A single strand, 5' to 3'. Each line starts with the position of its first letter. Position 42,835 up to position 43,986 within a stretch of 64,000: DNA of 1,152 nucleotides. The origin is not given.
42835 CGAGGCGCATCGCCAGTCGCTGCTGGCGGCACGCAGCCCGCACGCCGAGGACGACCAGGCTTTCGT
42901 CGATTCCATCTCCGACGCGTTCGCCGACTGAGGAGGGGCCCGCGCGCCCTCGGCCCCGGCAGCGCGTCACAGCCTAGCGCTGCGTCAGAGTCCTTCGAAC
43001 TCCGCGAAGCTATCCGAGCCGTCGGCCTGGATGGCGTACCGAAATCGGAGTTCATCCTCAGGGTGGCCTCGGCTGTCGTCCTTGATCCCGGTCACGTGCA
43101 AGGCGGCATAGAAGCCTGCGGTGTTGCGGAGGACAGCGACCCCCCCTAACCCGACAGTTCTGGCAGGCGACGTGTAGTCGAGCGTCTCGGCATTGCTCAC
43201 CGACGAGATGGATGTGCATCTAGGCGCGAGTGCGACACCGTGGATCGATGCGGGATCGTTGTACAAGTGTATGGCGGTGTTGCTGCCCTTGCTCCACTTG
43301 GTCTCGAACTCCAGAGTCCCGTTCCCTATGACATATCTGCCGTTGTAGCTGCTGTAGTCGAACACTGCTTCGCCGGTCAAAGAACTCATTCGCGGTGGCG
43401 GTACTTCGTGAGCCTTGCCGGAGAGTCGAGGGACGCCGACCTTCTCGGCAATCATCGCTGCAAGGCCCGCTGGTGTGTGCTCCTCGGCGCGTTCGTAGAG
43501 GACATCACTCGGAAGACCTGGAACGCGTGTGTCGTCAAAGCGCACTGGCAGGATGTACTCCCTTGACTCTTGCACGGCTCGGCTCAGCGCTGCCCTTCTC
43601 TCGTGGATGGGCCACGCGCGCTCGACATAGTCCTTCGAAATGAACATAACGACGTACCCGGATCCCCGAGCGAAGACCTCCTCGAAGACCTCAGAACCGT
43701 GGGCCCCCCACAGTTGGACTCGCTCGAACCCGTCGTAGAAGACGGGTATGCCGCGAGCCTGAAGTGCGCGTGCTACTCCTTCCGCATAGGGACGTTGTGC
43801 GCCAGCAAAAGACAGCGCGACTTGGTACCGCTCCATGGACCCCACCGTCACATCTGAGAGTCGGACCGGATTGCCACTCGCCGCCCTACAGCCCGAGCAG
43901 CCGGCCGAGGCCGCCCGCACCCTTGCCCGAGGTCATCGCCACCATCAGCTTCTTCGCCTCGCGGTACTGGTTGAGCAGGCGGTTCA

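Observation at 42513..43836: TIR-domain gene inserted into the conserved ffh-rpsP junction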

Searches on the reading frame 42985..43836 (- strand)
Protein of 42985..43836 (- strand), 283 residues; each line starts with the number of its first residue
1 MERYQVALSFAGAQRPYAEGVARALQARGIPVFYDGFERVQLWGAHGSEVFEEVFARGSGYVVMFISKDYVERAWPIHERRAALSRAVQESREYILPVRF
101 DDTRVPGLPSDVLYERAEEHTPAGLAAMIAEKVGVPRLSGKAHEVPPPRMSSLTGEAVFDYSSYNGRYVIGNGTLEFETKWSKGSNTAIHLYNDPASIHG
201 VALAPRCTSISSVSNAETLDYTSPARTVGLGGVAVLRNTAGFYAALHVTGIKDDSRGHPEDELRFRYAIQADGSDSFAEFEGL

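Call 3: search_protein_families(library=pfam, proteins=[window:42985-43836:-], max_evalue=0.01)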
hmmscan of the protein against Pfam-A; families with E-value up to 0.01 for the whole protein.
window:42985-43836:- (283 aa): 1 family
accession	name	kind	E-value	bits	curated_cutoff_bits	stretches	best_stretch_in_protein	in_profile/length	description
PF13676.11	TIR_2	-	2.7e-14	54.1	28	1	6-114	1-105/122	TIR domain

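Call 5: search_protein_families(library=padloc, proteins=[window:42985-43836:-], max_evalue=0.1)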
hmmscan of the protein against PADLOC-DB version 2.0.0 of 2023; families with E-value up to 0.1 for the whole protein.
window:42985-43836:- (283 aa): 3 families
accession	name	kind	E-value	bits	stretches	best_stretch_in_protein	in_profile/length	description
PDLC05062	PDC-S66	-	1.1e-07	29.7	1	2-98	147-240/282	-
PDLC02962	RT-TIR_XII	-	0.041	10.7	1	23-100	366-440/478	single gene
PDLC02961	RT-TIR_XII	-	0.065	10.1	1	59-101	396-438/475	single gene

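Call 6: search_protein_families(library=ncbifam, proteins=[window:42985-43836:-], max_evalue=0.1)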
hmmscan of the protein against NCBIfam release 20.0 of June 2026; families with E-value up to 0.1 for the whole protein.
window:42985-43836:- (283 aa): 1 family
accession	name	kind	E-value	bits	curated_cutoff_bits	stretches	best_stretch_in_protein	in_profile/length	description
NF042941.1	Retron_TIR_antiphage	equivalog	4.1e-08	32.5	600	1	2-105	338-440/464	TIR domain-containing anti-phage reverse transcriptase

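Call 7: find_homologous_proteins(query=window:42985-43836:-)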
Query window:42985-43836:- (283 aa): 1261 proteins with E <= 0.001 among 5799 candidates; the best 120 are listed.
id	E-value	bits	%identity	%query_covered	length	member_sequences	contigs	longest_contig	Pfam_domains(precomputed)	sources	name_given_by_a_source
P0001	6.2e-186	634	100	100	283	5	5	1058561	PF13676.12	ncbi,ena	-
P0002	4.7e-152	523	83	99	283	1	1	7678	PF13676.12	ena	-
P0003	5.1e-150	517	83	100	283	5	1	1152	PF13676.12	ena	-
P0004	8.6e-144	496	79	100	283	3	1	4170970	PF13676.12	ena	-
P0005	3.6e-131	455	73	100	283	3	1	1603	PF13676.12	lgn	-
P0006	1.1e-125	437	70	100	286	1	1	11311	PF13676.12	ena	-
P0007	3.9e-125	435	69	99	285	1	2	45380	PF13676.12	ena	-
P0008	2.4e-124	432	69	99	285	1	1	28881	PF13676.12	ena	-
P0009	9.3e-123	427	68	99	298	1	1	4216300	PF13676.12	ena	-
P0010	9.4e-123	427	68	100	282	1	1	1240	PF13676.12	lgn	-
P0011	6.2e-122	425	84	67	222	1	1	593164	PF13676.12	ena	-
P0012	7.5e-122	424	69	98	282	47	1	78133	PF13676.12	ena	-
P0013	1.1e-121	424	67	99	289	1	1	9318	PF13676.12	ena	-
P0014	1.5e-121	423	69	98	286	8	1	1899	PF13676.12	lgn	-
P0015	2.1e-121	423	69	98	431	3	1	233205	PF13676.12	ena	-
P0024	2.1e-119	416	67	99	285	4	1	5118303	PF13676.12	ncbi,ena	-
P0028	4.1e-119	415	68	99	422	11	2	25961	PF18863.7,PF13676.12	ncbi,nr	ncbi:MAG: TIR domain-containing protein [Gemmatimonadota bacterium]|nr:TIR domain-containing protein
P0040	1.9e-118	413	67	98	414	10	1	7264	PF13676.12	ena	-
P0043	3.5e-118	412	68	99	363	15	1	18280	PF13676.12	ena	-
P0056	3.1e-117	409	66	99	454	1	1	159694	PF13676.12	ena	-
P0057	4.3e-117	409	67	99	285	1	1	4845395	PF13676.12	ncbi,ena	-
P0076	2.6e-116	406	67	98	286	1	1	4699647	PF13676.12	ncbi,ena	-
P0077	3.1e-116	406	67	99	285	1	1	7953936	PF13676.12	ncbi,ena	-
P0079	3.9e-116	405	66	99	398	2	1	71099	PF13676.12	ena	-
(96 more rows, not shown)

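Call 9: find_encoding_contigs(protein=P0001, flank=10000, max_places=6)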
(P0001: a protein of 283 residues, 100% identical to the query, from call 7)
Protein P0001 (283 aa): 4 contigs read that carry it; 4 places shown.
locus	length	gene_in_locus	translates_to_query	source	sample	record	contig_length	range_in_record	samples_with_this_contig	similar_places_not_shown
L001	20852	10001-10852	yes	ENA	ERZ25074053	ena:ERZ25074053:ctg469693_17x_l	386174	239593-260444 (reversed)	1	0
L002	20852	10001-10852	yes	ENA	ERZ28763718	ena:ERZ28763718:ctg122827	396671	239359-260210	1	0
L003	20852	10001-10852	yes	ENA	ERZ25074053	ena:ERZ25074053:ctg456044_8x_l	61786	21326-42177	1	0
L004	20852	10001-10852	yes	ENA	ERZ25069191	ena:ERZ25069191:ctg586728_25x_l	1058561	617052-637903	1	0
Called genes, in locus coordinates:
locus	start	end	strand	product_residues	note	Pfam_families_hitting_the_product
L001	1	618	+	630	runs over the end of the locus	PF01541:GIY-YIG (weak), PF27096:UvrC_M, PF02151:UVR (weak), PF22920:UvrC_RNaseH, PF08459:UvrC_RNaseH_dom, PF14520:HHH_5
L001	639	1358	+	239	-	PF01135:PCMT, PF13649:Methyltransf_25 (weak)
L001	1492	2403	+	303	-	PF02899:Phage_int_SAM_1, PF00589:Phage_integrase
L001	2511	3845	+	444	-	PF03952:Enolase_N, PF00113:Enolase_C, PF13378:MR_MLE_C (weak), PF07476:MAAL_C (weak)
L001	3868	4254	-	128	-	PF05942:PaREP1 (weak)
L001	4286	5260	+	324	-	-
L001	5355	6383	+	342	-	PF00044:Gp_dh_N, PF02800:Gp_dh_C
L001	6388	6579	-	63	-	PF01381:HTH_3 (weak)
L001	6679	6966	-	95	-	PF13560:HTH_31 (weak), PF01381:HTH_3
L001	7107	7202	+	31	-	-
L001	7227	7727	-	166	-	PF01850:PIN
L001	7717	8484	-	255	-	-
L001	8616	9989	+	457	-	PF02881:SRP54_N, PF13191:AAA_16 (faint), PF00448:SRP54, PF13401:AAA_22 (faint), PF01656:CbiA (weak), PF13671:AAA_33 (weak), PF02978:SRP_SPB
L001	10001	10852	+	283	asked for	PF13676:TIR_2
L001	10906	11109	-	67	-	PF11455:MazE-like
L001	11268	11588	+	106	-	PF00886:Ribosomal_S16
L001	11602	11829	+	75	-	PF13083:KH_KhpA-B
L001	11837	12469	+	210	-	PF01782:RimM, PF05239:PRC, PF24986:PRC_RimM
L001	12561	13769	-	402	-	PF07508:Recombinase, PF13408:Zn_ribbon_recom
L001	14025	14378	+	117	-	PF17963:Big_9 (weak), PF00028:Cadherin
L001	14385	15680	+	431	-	PF00028:Cadherin (faint), PF12733:Cadherin-like (weak)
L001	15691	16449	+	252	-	PF12733:Cadherin-like (weak)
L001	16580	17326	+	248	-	-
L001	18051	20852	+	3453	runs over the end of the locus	-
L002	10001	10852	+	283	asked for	PF13676:TIR_2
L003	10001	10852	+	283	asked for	PF13676:TIR_2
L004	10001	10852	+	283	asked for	PF13676:TIR_2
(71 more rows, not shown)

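Call 18: search_protein_families(library=pfam, proteins=[P0028, P0056, P0015, P0040, P0079, P0043], max_evalue=0.01)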
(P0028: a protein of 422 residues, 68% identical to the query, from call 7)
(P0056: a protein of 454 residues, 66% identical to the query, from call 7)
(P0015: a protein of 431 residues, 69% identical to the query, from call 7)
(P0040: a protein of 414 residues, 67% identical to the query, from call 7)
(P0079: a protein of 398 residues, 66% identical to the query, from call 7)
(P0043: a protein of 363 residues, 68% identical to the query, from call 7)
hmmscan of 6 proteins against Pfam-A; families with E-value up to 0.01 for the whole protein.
P0028 (422 aa): 2 families
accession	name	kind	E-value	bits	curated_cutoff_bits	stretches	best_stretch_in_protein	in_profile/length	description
PF13676.11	TIR_2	-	9.5e-16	58.8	28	1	145-263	1-117/122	TIR domain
PF18863.6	AbiJ_NTD4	-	2e-08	35.3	34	1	21-112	39-136/152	AbiJ N-terminal domain 4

P0056 (454 aa): 2 families
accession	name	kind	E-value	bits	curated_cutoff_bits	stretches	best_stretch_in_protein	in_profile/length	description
PF13676.11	TIR_2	-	7.7e-16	59.1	28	1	152-266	1-111/122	TIR domain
PF13481.12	AAA_25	-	0.0046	17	27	1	60-90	29-59/195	AAA domain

P0015 (431 aa): 2 families
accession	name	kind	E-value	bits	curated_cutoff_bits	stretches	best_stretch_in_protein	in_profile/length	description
PF13676.11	TIR_2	-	8.8e-16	58.9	28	1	25-137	1-109/122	TIR domain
PF01582.25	TIR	-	0.0011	19.3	21.3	1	22-120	1-97/179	TIR domain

P0040 (414 aa): 2 families
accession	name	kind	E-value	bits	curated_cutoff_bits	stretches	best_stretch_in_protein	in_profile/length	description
PF13676.11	TIR_2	-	2.4e-16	60.8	28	1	8-120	1-109/122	TIR domain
PF01582.25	TIR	-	7.7e-05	23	21.3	1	5-103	1-97/179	TIR domain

P0079 (398 aa): 1 family
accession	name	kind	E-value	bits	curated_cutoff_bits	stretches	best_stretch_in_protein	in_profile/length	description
PF13676.11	TIR_2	-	7.7e-16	59.1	28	1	7-121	1-111/122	TIR domain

P0043 (363 aa): 2 families
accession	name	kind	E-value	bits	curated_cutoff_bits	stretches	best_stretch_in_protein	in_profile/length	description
PF13676.11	TIR_2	-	1.4e-13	51.9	28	1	86-194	1-105/122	TIR domain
PF01582.25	TIR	-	0.003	17.8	21.3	1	84-182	2-98/179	TIR domain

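Call 22: find_encoding_contigs(protein=P0024, flank=8000, max_places=3)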
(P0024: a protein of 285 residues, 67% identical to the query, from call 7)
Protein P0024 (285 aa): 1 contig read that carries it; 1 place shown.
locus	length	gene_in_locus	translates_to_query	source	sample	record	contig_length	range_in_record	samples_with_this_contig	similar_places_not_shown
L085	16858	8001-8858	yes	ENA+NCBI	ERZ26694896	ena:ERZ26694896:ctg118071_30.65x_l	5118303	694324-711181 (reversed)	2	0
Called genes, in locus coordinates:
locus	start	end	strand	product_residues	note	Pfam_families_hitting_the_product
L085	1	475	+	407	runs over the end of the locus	PF13356:Arm-DNA-bind_3, PF22022:Phage_int_M, PF00589:Phage_integrase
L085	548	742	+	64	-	-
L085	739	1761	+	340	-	-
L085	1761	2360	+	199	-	-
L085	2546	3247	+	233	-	PF18864:AbiTii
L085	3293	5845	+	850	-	PF07669:Eco57I, PF17728:BsuBI_PstI_RE_N, PF06616:BsuBI_PstI_RE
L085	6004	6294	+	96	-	-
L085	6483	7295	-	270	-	-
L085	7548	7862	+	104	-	-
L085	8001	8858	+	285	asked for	PF13676:TIR_2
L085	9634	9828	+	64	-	-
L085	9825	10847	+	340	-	-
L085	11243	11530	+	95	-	-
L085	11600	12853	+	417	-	-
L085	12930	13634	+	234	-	PF02463:SMC_N (faint), PF00005:ABC_tran, PF13304:AAA_21 (faint)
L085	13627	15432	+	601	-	PF02321:OEP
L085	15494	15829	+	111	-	PF03551:PadR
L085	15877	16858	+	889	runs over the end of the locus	PF12704:MacB_PCD, PF02687:FtsX, PF12704:MacB_PCD (weak), PF02687:FtsX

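Call 23: find_encoding_contigs(protein=P0077, flank=8000, max_places=3)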
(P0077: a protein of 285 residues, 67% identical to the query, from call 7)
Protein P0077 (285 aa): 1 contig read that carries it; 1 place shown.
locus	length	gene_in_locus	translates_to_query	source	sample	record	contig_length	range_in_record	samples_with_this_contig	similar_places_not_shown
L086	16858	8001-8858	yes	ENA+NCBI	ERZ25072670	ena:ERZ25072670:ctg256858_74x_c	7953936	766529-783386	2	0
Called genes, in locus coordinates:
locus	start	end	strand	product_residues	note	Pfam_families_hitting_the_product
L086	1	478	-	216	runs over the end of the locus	-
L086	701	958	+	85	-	-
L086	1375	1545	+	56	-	-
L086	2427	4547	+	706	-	PF00580:UvrD-helicase, PF13245:AAA_19, PF13604:AAA_30 (faint), PF13538:UvrD_C_2 (faint), PF13361:UvrD_C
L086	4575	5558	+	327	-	PF22022:Phage_int_M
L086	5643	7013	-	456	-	PF03616:Glt_symporter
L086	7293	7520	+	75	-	-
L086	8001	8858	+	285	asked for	PF13676:TIR_2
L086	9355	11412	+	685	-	PF00580:UvrD-helicase, PF13604:AAA_30 (faint), PF01443:Viral_helicase1 (faint), PF13245:AAA_19, PF13361:UvrD_C, PF13538:UvrD_C_2 (faint)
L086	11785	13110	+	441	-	PF00128:Alpha-amylase (faint), PF02806:Alpha-amylase_C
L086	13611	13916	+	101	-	PF11154:DUF2934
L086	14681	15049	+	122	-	-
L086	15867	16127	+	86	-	-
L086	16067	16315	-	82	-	PF04255:DUF433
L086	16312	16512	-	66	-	-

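Call 26: predict_structure(alignment_id=A2)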
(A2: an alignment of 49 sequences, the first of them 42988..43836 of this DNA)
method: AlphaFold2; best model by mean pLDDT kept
length: 283 residues; sequences in the alignment: 49
mean_pLDDT: 84.9   pTM: 0.59
mean pLDDT of the five models: 84.9, 84.2, 82.7, 81.1, 80.1
residues with pLDDT >= 90: 96; 70-90: 156; 50-70: 30; < 50: 1
segments of 3 or more residues with pLDDT < 50: none
pLDDT, mean of each block of 10 residues (from residue 1): 84 85 81 80 82 87 92 78 84 87 89 92 86 72 65 75 76 87 89 90 93 95 93 95 94 70 87 91 73
secondary structure, 60 per line:
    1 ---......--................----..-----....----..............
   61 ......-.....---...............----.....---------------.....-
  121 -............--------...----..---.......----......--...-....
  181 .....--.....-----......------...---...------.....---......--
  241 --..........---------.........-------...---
elements in order: E4-9 H12-27 H39-42 H47-58 E59-66 H68-72 H76-90 E95-99 H122-133 E154-160 E165-170 E177-185 E188-192 E198-203 E225-229 E233-238 E243-252 E262-270

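Call 30: find_encoding_contigs(protein=P0057, flank=8000, max_places=3)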
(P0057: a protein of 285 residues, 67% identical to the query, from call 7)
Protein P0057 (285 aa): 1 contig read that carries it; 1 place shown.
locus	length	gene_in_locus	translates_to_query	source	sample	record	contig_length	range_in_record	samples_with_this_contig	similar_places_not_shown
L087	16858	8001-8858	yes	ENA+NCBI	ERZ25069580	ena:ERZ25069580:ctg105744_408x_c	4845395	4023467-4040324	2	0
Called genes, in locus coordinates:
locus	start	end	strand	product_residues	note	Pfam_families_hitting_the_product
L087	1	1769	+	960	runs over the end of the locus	PF01839:FG-GAP (faint), PF13517:FG-GAP_3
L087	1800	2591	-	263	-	PF00106:adh_short, PF13561:adh_short_C2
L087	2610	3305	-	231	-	PF04264:YceI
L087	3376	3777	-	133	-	PF22636:FlK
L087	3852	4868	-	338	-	PF08450:SGL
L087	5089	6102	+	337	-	PF23914:TPR_CcmH_CycH (faint), PF12569:NatA_aux_su (faint), PF25063:ARM_TT21_C (faint), PF13174:TPR_6 (faint), PF13432:TPR_16, PF12895:ANAPC3 (weak), PF14559:TPR_19 (weak), PF13432:TPR_16 (weak), +10 more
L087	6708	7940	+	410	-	PF13356:Arm-DNA-bind_3, PF22022:Phage_int_M, PF00589:Phage_integrase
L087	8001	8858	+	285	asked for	PF13676:TIR_2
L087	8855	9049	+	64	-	-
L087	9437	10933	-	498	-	PF03432:Relaxase (weak)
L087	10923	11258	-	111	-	PF21983:NikA-like, PF05713:MobC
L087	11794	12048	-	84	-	-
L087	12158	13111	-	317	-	-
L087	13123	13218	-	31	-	-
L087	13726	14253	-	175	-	-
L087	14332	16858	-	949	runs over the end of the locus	PF20464:MmeI_N, PF20465:MmeI_hel, PF20473:MmeI_Mtase, PF20466:MmeI_TRD, PF20467:MmeI_C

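Call 31: find_encoding_contigs(protein=P0076, flank=8000, max_places=3)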
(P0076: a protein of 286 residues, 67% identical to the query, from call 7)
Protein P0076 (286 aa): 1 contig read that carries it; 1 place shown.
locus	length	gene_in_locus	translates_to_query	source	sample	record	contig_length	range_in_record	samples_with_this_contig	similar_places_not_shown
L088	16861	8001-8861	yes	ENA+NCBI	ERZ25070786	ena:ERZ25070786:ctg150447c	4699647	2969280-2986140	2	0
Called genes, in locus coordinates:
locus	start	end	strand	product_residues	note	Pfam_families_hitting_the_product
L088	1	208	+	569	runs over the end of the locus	PF00884:Sulfatase, PF16347:SGSH_C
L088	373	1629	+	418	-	PF00890:FAD_binding_2 (faint), PF01266:DAO (faint), PF01494:FAD_binding_3, PF04820:Trp_halogenase, PF07992:Pyr_redox_2 (faint), PF12831:FAD_oxidored, PF04820:Trp_halogenase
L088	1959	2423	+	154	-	PF04313:HSDR_N (weak), PF13588:HSDR_N_2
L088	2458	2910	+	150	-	-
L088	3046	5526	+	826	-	PF02384:N6_Mtase, PF01420:Methylase_S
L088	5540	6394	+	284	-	PF13676:TIR_2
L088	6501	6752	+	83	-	PF03683:UPF0175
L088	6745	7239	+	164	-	PF11848:DUF3368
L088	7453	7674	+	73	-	-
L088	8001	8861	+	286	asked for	PF13676:TIR_2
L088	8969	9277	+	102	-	PF03683:UPF0175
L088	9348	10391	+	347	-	PF02463:SMC_N, PF13175:AAA_15, PF13476:AAA_23, PF13555:AAA_29 (weak), PF13304:AAA_21, PF13175:AAA_15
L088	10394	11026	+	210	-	PF11536:DUF3226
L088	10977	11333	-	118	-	-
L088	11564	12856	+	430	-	PF13579:Glyco_trans_4_4, PF13439:Glyco_transf_4, PF00534:Glycos_transf_1, PF13692:Glyco_trans_1_4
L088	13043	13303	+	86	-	PF04277:OAD_gamma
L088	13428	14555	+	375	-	PF03977:OAD_beta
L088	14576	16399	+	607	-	PF00682:HMGL-like, PF02436:PYC_OADA, PF00364:Biotin_lipoyl, PF25917:BSH_RND, PF25919:BSH_CusB (faint), PF25973:BSH_CzcB (faint)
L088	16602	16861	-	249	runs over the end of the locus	PF03099:BPL_LplA_LipB, PF16917:BPL_LplA_LipB_2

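Call 38: find_encoding_contigs(protein=P0028, flank=8000, max_places=3)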
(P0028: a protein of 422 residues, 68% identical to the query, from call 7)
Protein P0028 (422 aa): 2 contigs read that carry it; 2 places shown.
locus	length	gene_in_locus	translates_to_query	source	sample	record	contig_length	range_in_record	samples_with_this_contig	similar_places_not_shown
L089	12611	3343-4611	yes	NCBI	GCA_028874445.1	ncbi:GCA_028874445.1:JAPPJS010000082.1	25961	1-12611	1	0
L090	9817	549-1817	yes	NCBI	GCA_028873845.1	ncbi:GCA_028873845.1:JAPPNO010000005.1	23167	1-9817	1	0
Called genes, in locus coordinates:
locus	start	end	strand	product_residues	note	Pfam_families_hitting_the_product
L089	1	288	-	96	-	?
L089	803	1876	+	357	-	-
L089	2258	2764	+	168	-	-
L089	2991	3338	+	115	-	-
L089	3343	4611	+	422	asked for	PF18863:AbiJ_NTD4, PF13676:TIR_2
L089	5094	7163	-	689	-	PF07224:Chlorophyllase (weak)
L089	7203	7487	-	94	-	-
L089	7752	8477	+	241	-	PF01904:DUF72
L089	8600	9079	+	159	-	-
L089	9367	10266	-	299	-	PF01975:SurE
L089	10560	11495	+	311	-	PF00174:Oxidored_molyb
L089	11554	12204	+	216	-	PF01794:Ferric_reduct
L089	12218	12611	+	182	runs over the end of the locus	-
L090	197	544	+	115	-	-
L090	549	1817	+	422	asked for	PF18863:AbiJ_NTD4, PF13676:TIR_2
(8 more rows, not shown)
